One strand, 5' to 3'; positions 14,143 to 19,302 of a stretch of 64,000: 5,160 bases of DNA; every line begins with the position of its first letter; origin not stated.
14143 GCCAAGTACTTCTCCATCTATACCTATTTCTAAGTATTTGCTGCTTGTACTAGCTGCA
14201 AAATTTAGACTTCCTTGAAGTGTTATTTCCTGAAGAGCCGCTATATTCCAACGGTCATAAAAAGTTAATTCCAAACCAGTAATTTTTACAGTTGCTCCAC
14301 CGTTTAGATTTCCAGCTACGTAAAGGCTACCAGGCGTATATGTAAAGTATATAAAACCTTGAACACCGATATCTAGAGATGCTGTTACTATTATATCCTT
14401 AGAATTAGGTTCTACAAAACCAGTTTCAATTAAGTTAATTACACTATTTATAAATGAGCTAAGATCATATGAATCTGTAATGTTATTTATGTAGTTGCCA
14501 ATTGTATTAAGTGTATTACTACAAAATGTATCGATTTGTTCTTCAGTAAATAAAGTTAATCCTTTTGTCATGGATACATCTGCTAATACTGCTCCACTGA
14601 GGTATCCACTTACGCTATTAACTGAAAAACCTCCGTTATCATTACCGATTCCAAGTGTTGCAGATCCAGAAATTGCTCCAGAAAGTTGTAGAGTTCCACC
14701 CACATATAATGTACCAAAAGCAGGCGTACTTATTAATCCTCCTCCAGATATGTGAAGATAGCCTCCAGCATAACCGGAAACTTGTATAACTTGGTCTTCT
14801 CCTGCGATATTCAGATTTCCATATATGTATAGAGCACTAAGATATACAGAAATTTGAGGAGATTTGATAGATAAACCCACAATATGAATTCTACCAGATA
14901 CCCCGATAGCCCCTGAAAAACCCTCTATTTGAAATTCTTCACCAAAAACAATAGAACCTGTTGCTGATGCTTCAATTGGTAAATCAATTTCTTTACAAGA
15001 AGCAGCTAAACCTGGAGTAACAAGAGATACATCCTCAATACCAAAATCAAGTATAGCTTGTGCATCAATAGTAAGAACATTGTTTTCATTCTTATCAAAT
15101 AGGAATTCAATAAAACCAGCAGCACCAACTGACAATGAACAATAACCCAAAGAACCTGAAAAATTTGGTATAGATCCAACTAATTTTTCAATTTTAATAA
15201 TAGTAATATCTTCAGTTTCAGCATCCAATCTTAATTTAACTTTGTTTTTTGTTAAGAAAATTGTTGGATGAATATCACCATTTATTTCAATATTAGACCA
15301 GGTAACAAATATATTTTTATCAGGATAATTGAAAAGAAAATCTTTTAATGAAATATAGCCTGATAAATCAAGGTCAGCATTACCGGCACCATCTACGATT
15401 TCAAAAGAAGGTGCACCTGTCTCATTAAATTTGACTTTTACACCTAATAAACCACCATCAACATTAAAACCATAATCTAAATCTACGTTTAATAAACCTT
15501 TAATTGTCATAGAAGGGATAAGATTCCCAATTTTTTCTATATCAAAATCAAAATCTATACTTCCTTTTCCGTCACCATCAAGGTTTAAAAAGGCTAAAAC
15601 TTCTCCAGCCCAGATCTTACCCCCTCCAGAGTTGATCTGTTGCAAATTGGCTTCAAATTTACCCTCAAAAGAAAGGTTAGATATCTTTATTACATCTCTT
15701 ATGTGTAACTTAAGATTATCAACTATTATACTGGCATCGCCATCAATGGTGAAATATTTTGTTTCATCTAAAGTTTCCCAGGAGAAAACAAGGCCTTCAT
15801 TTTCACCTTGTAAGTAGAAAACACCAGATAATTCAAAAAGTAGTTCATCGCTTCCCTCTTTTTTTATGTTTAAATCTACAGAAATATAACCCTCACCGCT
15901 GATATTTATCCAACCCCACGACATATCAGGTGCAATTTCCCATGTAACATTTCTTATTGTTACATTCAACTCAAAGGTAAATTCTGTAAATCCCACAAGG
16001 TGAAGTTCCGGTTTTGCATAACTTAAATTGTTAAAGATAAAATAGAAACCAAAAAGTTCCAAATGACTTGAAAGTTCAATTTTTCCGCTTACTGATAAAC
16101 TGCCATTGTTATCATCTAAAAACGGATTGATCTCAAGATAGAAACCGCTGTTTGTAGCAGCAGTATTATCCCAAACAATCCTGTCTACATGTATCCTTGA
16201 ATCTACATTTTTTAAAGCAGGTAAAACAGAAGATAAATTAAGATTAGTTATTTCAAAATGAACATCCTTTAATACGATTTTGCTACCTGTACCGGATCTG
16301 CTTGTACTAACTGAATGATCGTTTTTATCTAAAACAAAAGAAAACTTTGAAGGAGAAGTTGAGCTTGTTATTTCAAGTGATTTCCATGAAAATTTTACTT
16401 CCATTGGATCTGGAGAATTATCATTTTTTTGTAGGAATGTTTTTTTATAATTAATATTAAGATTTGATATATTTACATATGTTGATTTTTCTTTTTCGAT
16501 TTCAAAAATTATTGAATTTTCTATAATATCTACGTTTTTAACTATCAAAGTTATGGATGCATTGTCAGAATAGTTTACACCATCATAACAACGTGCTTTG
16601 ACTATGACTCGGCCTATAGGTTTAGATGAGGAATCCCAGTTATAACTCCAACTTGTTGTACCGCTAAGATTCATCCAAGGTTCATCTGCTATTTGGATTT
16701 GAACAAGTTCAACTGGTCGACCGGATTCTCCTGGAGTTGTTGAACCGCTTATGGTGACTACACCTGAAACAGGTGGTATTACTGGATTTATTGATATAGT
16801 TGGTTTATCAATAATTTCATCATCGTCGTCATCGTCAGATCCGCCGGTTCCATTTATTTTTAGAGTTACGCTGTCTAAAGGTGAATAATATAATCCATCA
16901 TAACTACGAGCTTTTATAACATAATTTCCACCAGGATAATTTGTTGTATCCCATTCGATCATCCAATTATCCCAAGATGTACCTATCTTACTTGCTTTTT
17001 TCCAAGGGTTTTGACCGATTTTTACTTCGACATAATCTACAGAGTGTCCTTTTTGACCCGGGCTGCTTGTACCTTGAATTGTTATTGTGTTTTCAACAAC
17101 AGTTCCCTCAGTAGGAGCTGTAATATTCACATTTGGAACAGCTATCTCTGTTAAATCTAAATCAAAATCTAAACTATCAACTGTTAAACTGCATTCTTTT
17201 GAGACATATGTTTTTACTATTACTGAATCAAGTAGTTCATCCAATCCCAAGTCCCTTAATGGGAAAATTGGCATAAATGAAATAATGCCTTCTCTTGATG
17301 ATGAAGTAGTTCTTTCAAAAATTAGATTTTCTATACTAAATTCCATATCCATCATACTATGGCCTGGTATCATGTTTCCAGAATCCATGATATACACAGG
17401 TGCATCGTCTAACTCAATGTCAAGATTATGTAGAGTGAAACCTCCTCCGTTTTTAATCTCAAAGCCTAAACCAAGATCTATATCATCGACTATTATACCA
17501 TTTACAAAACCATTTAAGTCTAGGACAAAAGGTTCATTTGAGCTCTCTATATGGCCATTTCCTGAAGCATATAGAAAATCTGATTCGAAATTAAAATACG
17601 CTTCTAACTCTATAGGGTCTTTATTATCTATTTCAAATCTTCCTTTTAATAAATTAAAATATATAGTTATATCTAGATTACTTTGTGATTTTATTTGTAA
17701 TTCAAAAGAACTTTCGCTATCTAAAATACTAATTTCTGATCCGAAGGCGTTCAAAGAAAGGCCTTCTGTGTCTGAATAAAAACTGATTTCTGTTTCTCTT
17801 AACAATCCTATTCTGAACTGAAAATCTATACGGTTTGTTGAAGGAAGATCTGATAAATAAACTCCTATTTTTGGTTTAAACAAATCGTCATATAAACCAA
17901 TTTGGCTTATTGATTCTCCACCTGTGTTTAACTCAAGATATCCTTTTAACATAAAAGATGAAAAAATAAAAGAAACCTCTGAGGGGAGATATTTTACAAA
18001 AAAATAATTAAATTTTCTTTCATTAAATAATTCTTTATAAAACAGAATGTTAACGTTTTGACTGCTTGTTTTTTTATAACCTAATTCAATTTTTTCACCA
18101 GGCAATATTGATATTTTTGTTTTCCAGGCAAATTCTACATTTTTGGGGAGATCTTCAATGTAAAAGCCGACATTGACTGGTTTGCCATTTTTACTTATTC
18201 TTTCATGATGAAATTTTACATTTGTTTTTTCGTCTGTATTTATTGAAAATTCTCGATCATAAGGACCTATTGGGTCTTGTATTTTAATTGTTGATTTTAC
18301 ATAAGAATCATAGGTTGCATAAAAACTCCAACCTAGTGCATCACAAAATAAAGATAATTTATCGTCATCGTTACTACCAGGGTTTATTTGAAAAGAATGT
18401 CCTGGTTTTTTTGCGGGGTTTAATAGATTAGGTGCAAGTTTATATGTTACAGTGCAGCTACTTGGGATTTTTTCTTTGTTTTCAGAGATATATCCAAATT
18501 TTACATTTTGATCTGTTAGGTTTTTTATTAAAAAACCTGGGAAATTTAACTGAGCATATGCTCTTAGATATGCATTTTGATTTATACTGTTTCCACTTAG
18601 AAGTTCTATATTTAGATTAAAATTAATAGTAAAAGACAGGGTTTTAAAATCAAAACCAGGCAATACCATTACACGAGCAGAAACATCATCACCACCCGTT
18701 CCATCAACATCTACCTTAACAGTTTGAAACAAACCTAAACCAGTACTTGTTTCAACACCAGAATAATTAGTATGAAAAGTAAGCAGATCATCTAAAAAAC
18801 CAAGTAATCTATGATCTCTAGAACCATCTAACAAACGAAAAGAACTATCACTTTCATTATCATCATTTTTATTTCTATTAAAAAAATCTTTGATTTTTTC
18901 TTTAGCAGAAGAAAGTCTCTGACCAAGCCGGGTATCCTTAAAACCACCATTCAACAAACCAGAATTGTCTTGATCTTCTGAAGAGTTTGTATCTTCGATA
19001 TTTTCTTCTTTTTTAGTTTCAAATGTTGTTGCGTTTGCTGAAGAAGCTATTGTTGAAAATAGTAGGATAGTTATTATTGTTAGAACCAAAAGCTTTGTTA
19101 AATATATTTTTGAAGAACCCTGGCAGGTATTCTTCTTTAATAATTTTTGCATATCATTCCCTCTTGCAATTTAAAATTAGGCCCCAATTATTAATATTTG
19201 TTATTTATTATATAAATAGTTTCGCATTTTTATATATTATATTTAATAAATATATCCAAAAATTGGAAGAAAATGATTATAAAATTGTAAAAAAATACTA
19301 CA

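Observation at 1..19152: Two tandem paralogous giant (>2900 aa and 3399 aa) secreted beta-sandwich proteins occupy ~19 kb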

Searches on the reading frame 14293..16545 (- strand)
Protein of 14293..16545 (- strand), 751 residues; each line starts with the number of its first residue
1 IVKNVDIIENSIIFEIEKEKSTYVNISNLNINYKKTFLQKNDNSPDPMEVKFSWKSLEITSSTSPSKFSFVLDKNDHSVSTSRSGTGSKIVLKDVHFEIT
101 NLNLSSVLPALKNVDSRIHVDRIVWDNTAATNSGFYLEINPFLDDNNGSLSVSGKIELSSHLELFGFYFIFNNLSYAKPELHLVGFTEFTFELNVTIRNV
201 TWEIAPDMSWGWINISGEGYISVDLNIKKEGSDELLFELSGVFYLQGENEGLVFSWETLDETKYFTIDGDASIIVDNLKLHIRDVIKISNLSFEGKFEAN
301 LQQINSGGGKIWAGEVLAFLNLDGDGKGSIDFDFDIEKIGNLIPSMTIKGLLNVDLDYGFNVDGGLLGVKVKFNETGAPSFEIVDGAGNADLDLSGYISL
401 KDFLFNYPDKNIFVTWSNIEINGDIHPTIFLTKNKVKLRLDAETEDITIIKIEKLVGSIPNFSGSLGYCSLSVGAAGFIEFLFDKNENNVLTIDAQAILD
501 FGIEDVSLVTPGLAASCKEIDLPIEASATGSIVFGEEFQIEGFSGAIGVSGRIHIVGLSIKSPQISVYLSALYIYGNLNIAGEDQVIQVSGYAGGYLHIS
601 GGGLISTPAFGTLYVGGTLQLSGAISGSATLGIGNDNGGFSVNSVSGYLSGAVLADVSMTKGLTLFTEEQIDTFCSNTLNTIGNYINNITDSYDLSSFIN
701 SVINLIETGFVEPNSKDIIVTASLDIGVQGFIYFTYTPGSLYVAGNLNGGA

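Call 88: predict_structure(alignment_id=A3)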
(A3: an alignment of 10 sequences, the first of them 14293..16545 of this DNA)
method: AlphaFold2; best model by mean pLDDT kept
length: 751 residues; sequences in the alignment: 10
mean_pLDDT: 48.2   pTM: 0.34
mean pLDDT of the five models: 48.2, 47.5, 46.9, 45.4, 44.6
residues with pLDDT >= 90: 0; 70-90: 89; 50-70: 213; < 50: 449
segments of 3 or more residues with pLDDT < 50: 145-148, 203-209, 222-244, 257-325, 328-331, 333-343, 357-369, 373-381, 386-395, 444-448, 460-468, 472-475, 485-489, 493-571, 573-579, 581-588, 590-596, 600-612, 618-751
pLDDT, mean of each block of 10 residues (from residue 1): 61 63 53 68 64 78 66 68 69 82 62 75 74 61 51 66 80 67 74 53 46 53 42 38 46 49 40 37 29 25 26 40 47 45 49 50 43 43 43 50 58 59 55 55 50 50 46 51 51 42 38 31 29 36 36 40 43 46 46 46 42 47 42 40 34 34 32 29 29 32 34 32 34 39 39 29
secondary structure, 60 per line:
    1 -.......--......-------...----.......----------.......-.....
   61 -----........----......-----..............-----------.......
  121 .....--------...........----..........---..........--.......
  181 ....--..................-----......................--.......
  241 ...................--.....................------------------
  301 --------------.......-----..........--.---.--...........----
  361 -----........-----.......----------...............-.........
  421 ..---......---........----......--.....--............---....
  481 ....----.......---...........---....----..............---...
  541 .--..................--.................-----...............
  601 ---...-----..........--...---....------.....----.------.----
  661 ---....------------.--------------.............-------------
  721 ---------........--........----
elements in order (helices of 4 or more, strands of 3 or more residues): E2-8 E11-16 E24-26 E31-37 E48-54 E56-60 E66-73 E78-83 E89-102 E114-125 E134-144 E149-158 E162-171 E174-184 E187-204 E210-231 E234-259 E262-282 E315-321 E327-336 E346-356 E366-373 E379-385 E396-407 E412-422 E426-431 E435-442 E447-452 E455-459 E462-473 E477-484 E489-495 E499-509 E513-516 E521-534 E538-541 E544-561 E564-580 E586-600 E604-606 E612-621 E624-626 E630-633 E640-644 E664-667 H695-707 E730-737 E740-747

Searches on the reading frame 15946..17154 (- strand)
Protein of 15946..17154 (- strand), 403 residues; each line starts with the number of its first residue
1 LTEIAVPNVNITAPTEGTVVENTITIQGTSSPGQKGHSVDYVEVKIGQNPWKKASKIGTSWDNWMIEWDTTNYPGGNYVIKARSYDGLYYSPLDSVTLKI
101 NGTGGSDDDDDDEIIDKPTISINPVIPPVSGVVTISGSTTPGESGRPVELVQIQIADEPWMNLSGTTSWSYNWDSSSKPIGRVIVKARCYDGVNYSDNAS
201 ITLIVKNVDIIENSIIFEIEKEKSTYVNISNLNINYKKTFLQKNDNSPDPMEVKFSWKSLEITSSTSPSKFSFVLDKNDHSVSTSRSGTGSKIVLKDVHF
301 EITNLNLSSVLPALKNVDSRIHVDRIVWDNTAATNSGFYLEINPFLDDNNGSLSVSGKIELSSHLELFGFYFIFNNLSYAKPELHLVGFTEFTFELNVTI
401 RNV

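Call 29: search_protein_families(library=pfam, proteins=[window:15946-17154:-], max_evalue=0.1)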
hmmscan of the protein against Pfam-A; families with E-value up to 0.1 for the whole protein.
window:15946-17154:- (403 aa): 1 family
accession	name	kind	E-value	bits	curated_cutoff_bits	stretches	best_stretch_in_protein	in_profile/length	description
PF17957.7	Big_7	-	3.7e-08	34.3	24.1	1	7-82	1-70/70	Bacterial Ig domain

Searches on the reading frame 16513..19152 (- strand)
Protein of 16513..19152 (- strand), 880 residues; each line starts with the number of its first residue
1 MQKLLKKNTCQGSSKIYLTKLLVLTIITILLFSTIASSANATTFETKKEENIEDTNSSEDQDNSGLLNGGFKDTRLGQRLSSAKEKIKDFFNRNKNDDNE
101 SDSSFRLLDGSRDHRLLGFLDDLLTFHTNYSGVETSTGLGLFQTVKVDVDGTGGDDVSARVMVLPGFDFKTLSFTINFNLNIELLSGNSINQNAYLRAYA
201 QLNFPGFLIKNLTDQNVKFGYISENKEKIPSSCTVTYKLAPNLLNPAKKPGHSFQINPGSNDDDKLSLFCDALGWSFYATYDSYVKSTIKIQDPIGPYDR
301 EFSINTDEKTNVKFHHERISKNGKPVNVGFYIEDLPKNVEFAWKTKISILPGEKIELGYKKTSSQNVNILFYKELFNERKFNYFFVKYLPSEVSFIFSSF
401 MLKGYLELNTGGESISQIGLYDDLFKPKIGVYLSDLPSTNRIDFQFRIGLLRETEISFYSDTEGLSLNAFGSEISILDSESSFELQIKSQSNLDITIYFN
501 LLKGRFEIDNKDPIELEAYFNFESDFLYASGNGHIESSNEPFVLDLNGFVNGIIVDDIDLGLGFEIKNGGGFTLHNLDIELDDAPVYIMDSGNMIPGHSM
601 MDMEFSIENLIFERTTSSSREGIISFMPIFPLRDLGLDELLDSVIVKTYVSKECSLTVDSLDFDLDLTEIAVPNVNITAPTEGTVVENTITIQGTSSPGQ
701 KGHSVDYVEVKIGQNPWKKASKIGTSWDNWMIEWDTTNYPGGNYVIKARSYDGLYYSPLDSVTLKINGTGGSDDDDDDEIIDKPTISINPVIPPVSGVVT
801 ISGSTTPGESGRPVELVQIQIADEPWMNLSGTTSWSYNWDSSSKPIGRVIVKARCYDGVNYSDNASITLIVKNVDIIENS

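Call 14: find_related_loci(query=window:16513-19152:-, collection=genome_contigs, flank=10000)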
Query window:16513-19152:- (880 aa) in genome_contigs; peptide patterns used: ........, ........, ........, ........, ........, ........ (x = any residue, [..] = any of these).
59 stretches matched a pattern; 1 encode a relative of the query (tblastn E <= 1e-3); 1 distinct loci.
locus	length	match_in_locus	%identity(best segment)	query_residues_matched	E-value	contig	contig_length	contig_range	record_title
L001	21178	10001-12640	89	1-880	0e+0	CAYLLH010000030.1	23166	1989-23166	MAG TPA_asm: uncultured Thermoplasmatales archaeon isolate SRP067234_co1_161 genome assembly, contig: k99_488330, whole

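Call 20: find_homologous_proteins(query=window:16513-19152:-, max_evalue=0.00001)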
Query window:16513-19152:-: 8000 candidates shared short words with the query, none scored E <= 0.00001.

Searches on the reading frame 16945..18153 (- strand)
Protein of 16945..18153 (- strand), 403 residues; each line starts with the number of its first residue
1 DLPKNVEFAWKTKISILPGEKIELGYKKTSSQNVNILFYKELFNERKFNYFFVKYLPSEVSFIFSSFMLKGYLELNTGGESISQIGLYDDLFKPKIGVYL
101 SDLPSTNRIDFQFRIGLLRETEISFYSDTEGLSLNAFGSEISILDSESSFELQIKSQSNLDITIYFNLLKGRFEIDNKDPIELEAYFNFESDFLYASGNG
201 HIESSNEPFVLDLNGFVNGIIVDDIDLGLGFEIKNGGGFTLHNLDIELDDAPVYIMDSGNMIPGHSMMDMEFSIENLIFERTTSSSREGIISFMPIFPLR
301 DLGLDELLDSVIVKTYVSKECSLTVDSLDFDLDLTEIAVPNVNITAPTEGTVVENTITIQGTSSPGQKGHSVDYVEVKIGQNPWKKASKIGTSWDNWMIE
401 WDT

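Call 29: search_protein_families(library=pfam, proteins=[window:16945-18153:-], max_evalue=0.1)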
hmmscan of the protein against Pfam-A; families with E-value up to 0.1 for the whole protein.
window:16945-18153:- (403 aa): 1 family
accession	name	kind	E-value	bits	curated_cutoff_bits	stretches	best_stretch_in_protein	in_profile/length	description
PF17957.7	Big_7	-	7.8e-05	23.7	24.1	1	340-402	1-57/70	Bacterial Ig domain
